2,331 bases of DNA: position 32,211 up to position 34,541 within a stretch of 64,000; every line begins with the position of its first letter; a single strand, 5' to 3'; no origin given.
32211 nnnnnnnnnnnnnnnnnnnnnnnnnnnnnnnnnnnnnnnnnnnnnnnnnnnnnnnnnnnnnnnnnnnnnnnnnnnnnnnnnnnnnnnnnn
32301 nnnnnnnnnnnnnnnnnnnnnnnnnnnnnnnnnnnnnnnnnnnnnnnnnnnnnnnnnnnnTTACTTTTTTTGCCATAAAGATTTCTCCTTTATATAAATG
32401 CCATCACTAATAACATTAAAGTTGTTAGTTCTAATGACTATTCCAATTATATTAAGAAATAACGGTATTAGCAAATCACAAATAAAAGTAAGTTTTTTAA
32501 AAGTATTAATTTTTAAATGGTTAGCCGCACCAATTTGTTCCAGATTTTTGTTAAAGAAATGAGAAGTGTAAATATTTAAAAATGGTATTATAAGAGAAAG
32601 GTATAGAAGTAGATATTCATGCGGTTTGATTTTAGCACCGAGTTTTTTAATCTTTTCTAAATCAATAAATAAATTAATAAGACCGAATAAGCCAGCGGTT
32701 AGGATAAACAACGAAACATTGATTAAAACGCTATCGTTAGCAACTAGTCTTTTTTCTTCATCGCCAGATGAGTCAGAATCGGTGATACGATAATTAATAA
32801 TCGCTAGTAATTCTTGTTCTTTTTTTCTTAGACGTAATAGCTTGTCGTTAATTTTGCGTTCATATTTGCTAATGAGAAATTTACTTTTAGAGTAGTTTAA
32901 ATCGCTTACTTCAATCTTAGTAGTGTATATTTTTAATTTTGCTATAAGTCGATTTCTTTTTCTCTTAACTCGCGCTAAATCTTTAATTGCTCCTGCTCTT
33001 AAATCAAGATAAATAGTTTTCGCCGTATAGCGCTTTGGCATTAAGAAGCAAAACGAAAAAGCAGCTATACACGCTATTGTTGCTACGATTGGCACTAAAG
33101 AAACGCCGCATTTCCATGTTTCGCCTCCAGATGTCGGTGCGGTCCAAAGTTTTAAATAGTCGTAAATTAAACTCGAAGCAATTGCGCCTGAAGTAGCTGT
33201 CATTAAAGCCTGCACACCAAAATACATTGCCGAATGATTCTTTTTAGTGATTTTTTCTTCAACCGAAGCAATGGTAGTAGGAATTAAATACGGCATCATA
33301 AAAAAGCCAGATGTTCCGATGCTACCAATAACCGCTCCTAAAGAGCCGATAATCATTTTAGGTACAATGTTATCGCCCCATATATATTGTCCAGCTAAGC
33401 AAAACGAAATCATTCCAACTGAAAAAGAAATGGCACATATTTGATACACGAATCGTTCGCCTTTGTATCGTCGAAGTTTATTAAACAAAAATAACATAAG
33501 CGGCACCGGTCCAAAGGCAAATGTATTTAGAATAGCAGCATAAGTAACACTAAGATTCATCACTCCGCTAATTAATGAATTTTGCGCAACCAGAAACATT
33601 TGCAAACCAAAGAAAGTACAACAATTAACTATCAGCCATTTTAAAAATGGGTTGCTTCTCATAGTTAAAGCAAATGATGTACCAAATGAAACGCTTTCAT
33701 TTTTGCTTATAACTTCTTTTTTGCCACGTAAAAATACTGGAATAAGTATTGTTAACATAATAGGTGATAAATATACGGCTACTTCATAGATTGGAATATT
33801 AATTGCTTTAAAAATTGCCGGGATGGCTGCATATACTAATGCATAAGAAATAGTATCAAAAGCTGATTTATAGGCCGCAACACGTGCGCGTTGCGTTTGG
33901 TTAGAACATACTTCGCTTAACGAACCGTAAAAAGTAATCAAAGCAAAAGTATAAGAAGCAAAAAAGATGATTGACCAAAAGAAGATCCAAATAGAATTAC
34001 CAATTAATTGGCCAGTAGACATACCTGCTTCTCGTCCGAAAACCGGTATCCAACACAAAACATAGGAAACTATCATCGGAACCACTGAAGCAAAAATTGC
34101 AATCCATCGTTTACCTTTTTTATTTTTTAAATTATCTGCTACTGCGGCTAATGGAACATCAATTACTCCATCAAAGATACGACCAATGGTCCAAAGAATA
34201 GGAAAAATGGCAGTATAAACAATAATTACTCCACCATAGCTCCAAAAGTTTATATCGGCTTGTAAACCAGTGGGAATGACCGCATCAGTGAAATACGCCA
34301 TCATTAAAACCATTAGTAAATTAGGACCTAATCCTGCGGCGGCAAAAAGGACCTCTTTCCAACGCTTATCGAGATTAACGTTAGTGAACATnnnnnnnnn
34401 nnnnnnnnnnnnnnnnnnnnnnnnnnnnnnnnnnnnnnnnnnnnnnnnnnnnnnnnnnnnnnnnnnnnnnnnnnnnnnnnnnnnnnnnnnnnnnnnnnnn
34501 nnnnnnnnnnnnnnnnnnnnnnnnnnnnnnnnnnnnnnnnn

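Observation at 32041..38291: Six-gene translationally coupled acyl-activation, carrier, acyltransferase and transporter operon: a split and expanded Aas/LplT-like lipid salvage module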

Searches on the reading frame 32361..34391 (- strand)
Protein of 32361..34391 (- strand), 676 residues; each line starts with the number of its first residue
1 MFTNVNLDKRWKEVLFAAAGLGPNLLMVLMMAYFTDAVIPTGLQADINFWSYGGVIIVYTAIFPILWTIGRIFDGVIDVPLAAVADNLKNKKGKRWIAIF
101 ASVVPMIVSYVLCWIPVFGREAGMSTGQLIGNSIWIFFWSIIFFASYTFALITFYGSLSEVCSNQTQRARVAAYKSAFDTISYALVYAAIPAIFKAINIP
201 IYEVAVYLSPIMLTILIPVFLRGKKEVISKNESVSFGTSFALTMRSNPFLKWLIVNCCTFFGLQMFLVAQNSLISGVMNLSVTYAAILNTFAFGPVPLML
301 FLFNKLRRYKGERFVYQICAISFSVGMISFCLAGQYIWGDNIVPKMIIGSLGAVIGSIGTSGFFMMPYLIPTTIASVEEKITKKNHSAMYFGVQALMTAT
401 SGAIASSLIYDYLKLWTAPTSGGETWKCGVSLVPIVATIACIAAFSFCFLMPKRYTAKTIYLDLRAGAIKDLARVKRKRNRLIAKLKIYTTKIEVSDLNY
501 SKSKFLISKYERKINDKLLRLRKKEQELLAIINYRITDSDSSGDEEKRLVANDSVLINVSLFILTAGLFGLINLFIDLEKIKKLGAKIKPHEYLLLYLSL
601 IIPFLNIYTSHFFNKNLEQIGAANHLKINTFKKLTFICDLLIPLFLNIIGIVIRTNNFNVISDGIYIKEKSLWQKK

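Call 3: search_protein_families(library=pfam, proteins=[window:32361-34391:-], max_evalue=0.01)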
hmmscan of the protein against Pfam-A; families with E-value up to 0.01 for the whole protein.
window:32361-34391:- (676 aa): 2 families
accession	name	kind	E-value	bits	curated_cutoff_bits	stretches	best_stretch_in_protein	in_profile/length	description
PF13347.12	MFS_2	-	6.3e-16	58.4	27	1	21-443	7-418/427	MFS/sugar transport protein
PF07690.21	MFS_1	-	8.7e-05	22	33.4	1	27-405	7-346/347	Major Facilitator Superfamily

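Call 4: search_protein_families(library=ncbifam, proteins=[window:32361-34391:-], max_evalue=0.01)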
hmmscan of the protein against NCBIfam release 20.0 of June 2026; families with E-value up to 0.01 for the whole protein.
window:32361-34391:- (676 aa): 0 families

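Call 22: search_solved_structures(query=window:32361-34391:-, max_evalue=1)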
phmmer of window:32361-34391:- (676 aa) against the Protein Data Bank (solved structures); distinct sequences matched with E-value up to 1: 0.

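Call 32: find_homologous_proteins(query=window:32361-34391:-, max_evalue=0.00001)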
Query window:32361-34391:- (676 aa): 870 proteins with E <= 0.00001 among 8000 candidates; the best 120 are listed.
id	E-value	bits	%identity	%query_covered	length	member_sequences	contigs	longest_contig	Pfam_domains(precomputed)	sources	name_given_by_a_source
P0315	0.0e+0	1496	100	100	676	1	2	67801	PF13347.13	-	-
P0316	0.0e+0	1328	86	100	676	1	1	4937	PF13347.13,PF07690.22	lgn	-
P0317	0.0e+0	1164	77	99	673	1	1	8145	PF13347.13,PF07690.22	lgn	-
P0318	0.0e+0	1151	75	100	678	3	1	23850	PF13347.13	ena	-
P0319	9.1e-256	869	59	98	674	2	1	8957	PF13347.13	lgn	-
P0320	6.8e-250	849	58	98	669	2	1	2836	PF13347.13,PF07690.22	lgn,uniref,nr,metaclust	uniref:Major facilitator superfamily (MFS) profile domain-containing protein n=1 Tax=uncultured bact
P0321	1.3e-248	845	57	98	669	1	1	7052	PF13347.13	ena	-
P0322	7.3e-247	839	58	99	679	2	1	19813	PF13347.13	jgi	-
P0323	1.4e-244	832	55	99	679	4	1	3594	PF13347.13,PF07690.22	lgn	-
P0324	2.3e-244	831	56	98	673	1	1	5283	PF13347.13,PF07690.22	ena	-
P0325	3.8e-244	830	56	98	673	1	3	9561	PF13347.13,PF07690.22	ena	-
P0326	5.7e-244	830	58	98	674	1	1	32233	PF13347.13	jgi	-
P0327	1.1e-243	829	56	98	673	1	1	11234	PF13347.13,PF07690.22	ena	-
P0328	1.2e-243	829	56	98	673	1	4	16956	PF13347.13,PF07690.22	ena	-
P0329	1.5e-243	828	56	98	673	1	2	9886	PF13347.13,PF07690.22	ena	-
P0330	2.3e-243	828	56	98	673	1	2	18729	PF13347.13,PF07690.22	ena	-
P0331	3.3e-243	827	56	98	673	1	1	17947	PF13347.13,PF07690.22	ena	-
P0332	4.6e-243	827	56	98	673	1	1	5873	PF13347.13,PF07690.22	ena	-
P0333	5.8e-243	826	55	98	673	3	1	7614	PF13347.13,PF07690.22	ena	-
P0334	1.4e-242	825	56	98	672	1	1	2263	PF13347.13,PF07690.22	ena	-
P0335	1.5e-242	825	55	98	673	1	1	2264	PF13347.13,PF07690.22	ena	-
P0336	1.6e-242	825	55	99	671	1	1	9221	PF13347.13,PF07690.22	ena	-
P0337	2.0e-242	825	56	98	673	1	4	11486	PF13347.13,PF07690.22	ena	-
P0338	2.2e-242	825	59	98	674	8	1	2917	PF13347.13,PF07690.22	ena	-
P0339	2.3e-242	824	55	98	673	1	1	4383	PF13347.13,PF07690.22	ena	-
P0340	2.4e-242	824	55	98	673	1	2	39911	PF13347.13,PF07690.22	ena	-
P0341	2.5e-242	824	55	98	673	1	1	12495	PF13347.13,PF07690.22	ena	-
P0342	3.9e-242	824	57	98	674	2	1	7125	PF13347.13,PF07690.22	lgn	-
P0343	7.1e-242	823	54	98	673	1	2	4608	PF13347.13,PF07690.22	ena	-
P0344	8.1e-242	823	55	98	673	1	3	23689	PF13347.13,PF07690.22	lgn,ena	-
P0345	8.9e-242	822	58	98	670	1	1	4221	PF13347.13,PF07690.22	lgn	-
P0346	1.6e-241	822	55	98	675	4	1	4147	PF13347.13,PF07690.22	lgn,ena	-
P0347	3.7e-241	820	55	98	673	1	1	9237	PF13347.13,PF07690.22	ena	-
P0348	4.0e-241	820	55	98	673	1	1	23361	PF13347.13,PF07690.22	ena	-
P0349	5.7e-241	820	55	98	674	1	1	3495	PF13347.13,PF07690.22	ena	-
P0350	5.9e-241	820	54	98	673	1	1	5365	PF13347.13,PF07690.22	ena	-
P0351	7.1e-241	820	55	98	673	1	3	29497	PF13347.13,PF07690.22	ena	-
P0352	1.2e-240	819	55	98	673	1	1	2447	PF13347.13,PF07690.22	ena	-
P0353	3.0e-240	817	55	98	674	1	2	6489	PF13347.13,PF07690.22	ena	-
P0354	3.6e-240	817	56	98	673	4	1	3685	PF13347.13,PF07690.22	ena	-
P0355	7.2e-240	816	55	98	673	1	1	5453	PF13347.13,PF07690.22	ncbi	-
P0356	1.3e-239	815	55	98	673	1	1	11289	PF13347.13,PF07690.22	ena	-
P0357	1.4e-239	815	56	99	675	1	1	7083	PF13347.13,PF07690.22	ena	-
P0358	3.9e-239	814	56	99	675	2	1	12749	PF13347.13,PF07690.22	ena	-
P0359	6.4e-239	813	55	98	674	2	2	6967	PF13347.13,PF07690.22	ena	-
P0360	2.2e-238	811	55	99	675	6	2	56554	PF13347.13,PF07690.22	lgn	-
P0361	2.4e-238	811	55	98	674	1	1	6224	PF13347.13,PF07690.22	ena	-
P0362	3.1e-238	811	55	99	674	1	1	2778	PF13347.13,PF07690.22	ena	-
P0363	4.0e-238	810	56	98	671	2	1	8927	PF13347.13,PF07690.22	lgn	-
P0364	9.8e-238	809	55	98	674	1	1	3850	PF13347.13,PF07690.22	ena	-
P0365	1.0e-237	809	55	98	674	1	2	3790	PF13347.13,PF07690.22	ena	-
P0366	1.0e-237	809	56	98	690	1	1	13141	PF13347.13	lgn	-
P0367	1.1e-237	809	55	98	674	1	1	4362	PF13347.13,PF07690.22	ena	-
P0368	1.1e-237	809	55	98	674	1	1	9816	PF13347.13,PF07690.22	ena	-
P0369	1.2e-237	809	55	98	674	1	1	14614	PF13347.13,PF07690.22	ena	-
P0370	1.3e-237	809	55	99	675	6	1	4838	PF13347.13,PF07690.22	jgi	-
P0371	3.7e-237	807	55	98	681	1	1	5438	PF13347.13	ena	-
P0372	3.8e-237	807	54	98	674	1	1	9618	PF13347.13,PF07690.22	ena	-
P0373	8.9e-237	806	54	99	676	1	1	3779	PF13347.13,PF07690.22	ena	-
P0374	1.0e-236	806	55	98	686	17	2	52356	PF13347.13,PF07690.22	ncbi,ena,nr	ncbi:MAG: MFS transporter [Bacilli bacterium]|nr:MFS transporter [Bacilli bacterium]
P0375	1.5e-236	805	57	98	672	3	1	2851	PF13347.13,PF07690.22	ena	-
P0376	2.3e-236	805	55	97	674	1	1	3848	PF13347.13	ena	-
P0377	7.1e-236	803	56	98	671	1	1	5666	PF13347.13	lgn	-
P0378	1.4e-235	802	55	98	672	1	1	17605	PF13347.13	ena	-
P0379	1.6e-235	802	55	97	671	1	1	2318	PF13347.13,PF07690.22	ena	-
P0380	6.5e-235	800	55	97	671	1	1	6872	PF13347.13,PF07690.22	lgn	-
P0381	9.9e-234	796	55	97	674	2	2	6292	PF13347.13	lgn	-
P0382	1.2e-233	796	55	99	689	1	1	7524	PF13347.13,PF07690.22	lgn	-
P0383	2.8e-233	794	54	99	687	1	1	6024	PF13347.13,PF07690.22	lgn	-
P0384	3.0e-233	794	55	98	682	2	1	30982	PF13347.13,PF07690.22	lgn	-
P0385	3.9e-233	794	55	98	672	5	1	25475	PF13347.13,PF07690.22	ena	-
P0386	2.0e-232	792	54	98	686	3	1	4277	PF13347.13,PF07690.22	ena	-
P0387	3.8e-232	791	55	99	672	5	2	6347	PF13347.13,PF07690.22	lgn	-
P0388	6.3e-232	790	54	99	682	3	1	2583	PF13347.13,PF07690.22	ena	-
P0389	9.1e-232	789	55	98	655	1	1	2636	PF13347.13,PF07690.22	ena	-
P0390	1.1e-231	789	56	98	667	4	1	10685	PF13347.13,PF07690.22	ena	-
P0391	2.4e-231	788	56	98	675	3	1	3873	PF13347.13,PF07690.22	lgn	-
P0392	3.8e-231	787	55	98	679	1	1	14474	PF13347.13,PF07690.22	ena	-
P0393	5.6e-231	787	55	98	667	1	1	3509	PF13347.13,PF07690.22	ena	-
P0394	2.2e-230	785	56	98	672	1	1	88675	PF13347.13,PF07690.22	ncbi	-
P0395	3.3e-230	784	55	98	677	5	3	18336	PF13347.13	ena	-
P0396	5.8e-230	783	54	99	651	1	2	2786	PF13347.13,PF07690.22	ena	-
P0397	1.3e-229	782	54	98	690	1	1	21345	PF13347.13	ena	-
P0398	2.4e-229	781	56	98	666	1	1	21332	PF13347.13,PF07690.22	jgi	-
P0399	2.5e-229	781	53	99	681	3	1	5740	PF13347.13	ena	-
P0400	3.2e-228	778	51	99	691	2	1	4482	PF13347.13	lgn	-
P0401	2.1e-225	768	52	99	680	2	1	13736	PF13347.13,PF07690.22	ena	-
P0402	1.7e-224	765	52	99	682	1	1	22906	PF13347.13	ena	-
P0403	2.9e-224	765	54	98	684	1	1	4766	PF13347.13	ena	-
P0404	9.8e-224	763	52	99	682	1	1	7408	PF13347.13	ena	-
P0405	2.5e-223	762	53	98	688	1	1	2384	PF13347.13,PF07690.22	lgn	-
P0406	3.3e-223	761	53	98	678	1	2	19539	PF13347.13,PF07690.22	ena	-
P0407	2.8e-222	758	53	99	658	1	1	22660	PF13347.13,PF07690.22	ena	-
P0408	2.5e-221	755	53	99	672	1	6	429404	PF13347.13,PF07690.22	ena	-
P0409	3.2e-221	755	54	98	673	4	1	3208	PF13347.13,PF07690.22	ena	-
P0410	1.2e-220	753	52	99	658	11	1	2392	PF13347.13,PF07690.22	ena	-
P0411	1.7e-220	752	53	99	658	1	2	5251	PF13347.13,PF07690.22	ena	-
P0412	3.4e-220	751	52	99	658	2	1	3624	PF13347.13,PF07690.22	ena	-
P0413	6.8e-219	747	54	97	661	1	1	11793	PF13347.13,PF07690.22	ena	-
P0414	2.6e-215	735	52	99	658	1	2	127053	PF13347.13,PF07690.22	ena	-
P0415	5.1e-215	734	63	78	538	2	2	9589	PF13347.13,PF07690.22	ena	-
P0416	4.2e-185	635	68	60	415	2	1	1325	PF13347.13,PF07690.22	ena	-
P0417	4.7e-152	526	52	68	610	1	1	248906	PF13347.13,PF07690.22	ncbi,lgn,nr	ncbi:MAG: MFS transporter [Clostridia bacterium]|nr:MFS transporter [Clostridia bacterium]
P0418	1.2e-146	508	51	68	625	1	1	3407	PF13347.13,PF03733.19,PF07690.22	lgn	-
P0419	5.5e-139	483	51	67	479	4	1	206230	PF13347.13,PF07690.22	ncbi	-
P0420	4.5e-137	477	48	67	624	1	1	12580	PF13347.13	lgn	-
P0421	1.1e-136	475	49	67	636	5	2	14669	PF13347.13,PF03733.19,PF07690.22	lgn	-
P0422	5.8e-136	473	47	70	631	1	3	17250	PF13347.13,PF07690.22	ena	-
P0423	2.7e-135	471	48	69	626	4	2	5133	PF13347.13,PF07690.22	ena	-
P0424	2.8e-135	471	47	69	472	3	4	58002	PF13347.13,PF07690.22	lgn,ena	-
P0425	3.1e-135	470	41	97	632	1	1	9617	PF13347.13,PF07690.22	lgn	-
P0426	9.4e-135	469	47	70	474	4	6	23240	PF13347.13,PF07690.22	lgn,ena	-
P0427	1.0e-134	469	47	67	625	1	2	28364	PF13347.13,PF07690.22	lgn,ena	-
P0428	1.1e-134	469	48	70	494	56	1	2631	PF13347.13,PF07690.22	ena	-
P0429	1.1e-134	469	47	67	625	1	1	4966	PF13347.13,PF07690.22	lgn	-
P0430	1.5e-134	468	39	97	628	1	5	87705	PF13347.13,PF07690.22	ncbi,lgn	-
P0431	3.2e-134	467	47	69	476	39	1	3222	PF13347.13,PF07690.22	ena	-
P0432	3.6e-134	467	48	68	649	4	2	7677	PF13347.13,PF07690.22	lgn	-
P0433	5.5e-134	466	49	68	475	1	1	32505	PF13347.13,PF07690.22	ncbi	-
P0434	5.7e-134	466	45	70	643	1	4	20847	PF13347.13,PF07690.22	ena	-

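Call 43: search_solved_structures(query=A3, max_evalue=1)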
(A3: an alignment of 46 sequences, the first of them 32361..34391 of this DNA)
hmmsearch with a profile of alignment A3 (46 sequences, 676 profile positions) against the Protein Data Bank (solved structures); distinct sequences matched with E-value up to 1: 0.

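Call 49: predict_structure(alignment_id=A3)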
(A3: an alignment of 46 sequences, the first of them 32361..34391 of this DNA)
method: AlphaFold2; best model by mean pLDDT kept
length: 676 residues; sequences in the alignment: 46
mean_pLDDT: 82.6   pTM: 0.77
mean pLDDT of the five models: 82.6, 82.0, 80.1, 80.1, 79.3
residues with pLDDT >= 90: 203; 70-90: 391; 50-70: 61; < 50: 21
segments of 3 or more residues with pLDDT < 50: 1-5, 90-92, 224-231, 541-544
pLDDT, mean of each block of 10 residues (from residue 1): 47 77 90 92 90 90 91 80 61 61 89 91 89 94 86 67 66 76 85 88 92 81 51 66 85 93 91 91 89 83 82 92 92 88 92 91 83 81 75 87 92 88 77 93 94 85 86 91 91 86 88 90 88 71 54 74 77 84 83 83 81 87 82 80 76 86 80 71
secondary structure, 60 per line:
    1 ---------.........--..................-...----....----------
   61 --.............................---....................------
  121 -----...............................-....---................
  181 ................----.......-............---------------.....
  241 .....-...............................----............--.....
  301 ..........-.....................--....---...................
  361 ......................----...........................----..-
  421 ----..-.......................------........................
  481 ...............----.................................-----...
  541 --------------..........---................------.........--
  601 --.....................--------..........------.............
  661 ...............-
elements in order (helices of 4 or more, strands of 3 or more residues): H10-18 H21-38 H47-50 H63-91 H95-114 H126-156 H158-161 H165-196 H201-207 H209-220 H236-245 H247-277 H282-293 H296-310 H312-332 H335-338 H342-382 H387-413 H428-450 H457-495 H500-532 H555-564 H568-583 H590-598 H603-623 H632-641 H648-675

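Call 52: fold_search(model_id=the predicted structure, library=pdb)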
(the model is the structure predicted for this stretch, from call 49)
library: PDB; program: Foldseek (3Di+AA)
matches with E <= 10: 628; with E <= 0.001: 239
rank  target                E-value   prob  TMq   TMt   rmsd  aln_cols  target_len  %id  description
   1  8d2t_A                8.4e-08  1.00  0.50  0.71   5.3       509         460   12  Zebrafish MFSD2A isoform B in inward open ligand-free conformation (released 2023-05-10)
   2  7mjs_X                1.3e-07  1.00  0.50  0.72   6.3       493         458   14  Single-Particle Cryo-EM Structure of Major Facilitator Superfamily Domain containing 2A in complex with LPC-18:3 (released 2021-06-16)
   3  7oix_B                1.6e-07  1.00  0.49  0.70   6.0       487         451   13  Structure of thermostable human MFSD2A in complex with thermostable human Sync2 (released 2022-06-01)
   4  8u3d                  2.1e-07  1.00  0.44  0.65   7.4       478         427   14  Structure of Apo Sialin at pH7.5 (released 2024-05-29)
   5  8d2s_A                2.8e-07  1.00  0.51  0.69   5.3       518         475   11  Zebrafish MFSD2A isoform B in inward open ligand bound conformation (released 2023-05-10)
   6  6oom                  3.9e-07  1.00  0.42  0.65   6.6       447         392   15  PROTEIN A (released 2019-09-04)
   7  6euq                  4.6e-07  1.00  0.42  0.68   5.9       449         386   15  MdfA(Q131R/L339E) (released 2018-08-08)
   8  4zow                  4.8e-07  1.00  0.45  0.72   5.4       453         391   13  Crystal structure of E. coli multidrug transporter MdfA in complex with chloramphenicol (released 2015-08-19)
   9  4zp0                  6.4e-07  1.00  0.43  0.69   6.0       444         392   13  Crystal structure of E. coli multidrug transporter MdfA in complex with deoxycholate (released 2015-08-19)
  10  9oli_A                6.6e-07  1.00  0.48  0.69   5.3       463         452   12  Crystal structure of the melibiose-bound melibiose transporter (released 2026-02-04)
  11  9old                  7.2e-07  1.00  0.50  0.71   5.5       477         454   12  Crystal structure of alpha-NPG-bound D59C MelBSt (released 2026-02-04)
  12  8fq9                  1.0e-06  1.00  0.49  0.69   5.5       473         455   12  Crystal structure of a ligand-bound cation-site mutant D55C of a melibiose transporter (released 2024-06-05)
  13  6vrz                  1.4e-06  1.00  0.43  0.70   5.8       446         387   14  protein A (released 2020-06-03)
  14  8t60_A                2.4e-06  1.00  0.47  0.72   5.2       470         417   12  CryoEM structure of an inward-facing MelBSt at a Na(+)-bound and sugar low-affinity conformation (released 2024-02-28)
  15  6kkl                  2.5e-06  1.00  0.38  0.62   7.4       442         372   14  Crystal structure of Drug:Proton Antiporter-1 (DHA1) Family SotB, in the inward conformation (H115N mutant) (released 2020-07-29)
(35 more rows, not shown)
